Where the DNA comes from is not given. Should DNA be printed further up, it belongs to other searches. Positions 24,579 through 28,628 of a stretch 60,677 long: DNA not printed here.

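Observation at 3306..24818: Recurrent W-rich, WW-like motif on the predicted cytoplasmic tails of unrelated surface proteins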

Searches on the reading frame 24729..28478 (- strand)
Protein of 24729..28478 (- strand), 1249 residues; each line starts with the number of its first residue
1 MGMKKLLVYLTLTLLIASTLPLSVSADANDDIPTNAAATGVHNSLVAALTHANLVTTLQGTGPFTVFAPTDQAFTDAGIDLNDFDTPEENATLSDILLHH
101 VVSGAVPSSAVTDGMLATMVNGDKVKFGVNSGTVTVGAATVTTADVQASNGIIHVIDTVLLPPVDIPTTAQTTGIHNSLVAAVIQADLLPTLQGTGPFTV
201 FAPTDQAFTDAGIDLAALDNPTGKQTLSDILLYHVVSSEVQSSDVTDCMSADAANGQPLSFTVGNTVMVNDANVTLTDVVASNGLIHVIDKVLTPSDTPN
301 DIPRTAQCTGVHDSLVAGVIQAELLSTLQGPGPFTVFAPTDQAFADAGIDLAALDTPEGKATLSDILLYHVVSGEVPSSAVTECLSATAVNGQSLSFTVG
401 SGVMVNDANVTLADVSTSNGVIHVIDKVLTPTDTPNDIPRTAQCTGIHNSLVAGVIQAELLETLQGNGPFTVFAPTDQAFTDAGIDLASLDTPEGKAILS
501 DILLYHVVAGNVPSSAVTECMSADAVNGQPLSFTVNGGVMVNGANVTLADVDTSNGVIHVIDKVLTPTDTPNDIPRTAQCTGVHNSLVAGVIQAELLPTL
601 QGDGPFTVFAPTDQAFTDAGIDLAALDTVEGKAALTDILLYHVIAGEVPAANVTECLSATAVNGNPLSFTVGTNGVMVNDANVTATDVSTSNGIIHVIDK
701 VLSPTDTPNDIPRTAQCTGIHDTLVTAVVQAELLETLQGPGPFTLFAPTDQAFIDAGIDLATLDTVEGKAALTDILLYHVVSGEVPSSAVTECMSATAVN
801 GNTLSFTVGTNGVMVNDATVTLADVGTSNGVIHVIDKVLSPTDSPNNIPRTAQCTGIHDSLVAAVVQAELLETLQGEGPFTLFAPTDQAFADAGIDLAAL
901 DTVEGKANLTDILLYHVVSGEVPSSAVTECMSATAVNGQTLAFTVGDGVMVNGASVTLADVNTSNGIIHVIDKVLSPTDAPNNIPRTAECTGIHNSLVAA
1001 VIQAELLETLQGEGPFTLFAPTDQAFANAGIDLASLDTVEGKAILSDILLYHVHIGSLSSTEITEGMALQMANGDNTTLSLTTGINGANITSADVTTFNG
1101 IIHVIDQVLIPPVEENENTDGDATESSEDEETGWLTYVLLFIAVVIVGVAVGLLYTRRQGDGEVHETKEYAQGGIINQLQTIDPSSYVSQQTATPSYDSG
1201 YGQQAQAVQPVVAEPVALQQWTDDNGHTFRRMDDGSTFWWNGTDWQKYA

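Call 4: search_protein_families(library=pfam, proteins=[window:24729-28478:-], max_evalue=0.01)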
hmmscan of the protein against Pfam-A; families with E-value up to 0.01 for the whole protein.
window:24729-28478:- (1249 aa): 6 families
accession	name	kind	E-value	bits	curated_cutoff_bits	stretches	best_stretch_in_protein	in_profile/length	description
PF02469.27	Fasciclin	-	3.6e-230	751.1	22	8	722-841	4-123/123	Fasciclin domain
PF14725.11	DUF4466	-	1.4e-09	38.6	25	0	229-271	106-148/307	Domain of unknown function (DUF4466)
PF08486.15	SpoIID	-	3.3e-09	37.7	23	0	914-944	17-47/97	Stage II sporulation protein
PF14787.11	zf-CCHC_5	-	1.2e-08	34.9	27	0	655-668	17-30/36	GAG-polyprotein viral zinc-finger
PF18042.7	ORF_12_N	-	5.2e-06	27.2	26.7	0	28-69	19-63/94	ORF 12 gene product N-terminal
PF17584.7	ComS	-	0.0011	18.9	27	0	359-379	5-25/44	Bacillus competence protein S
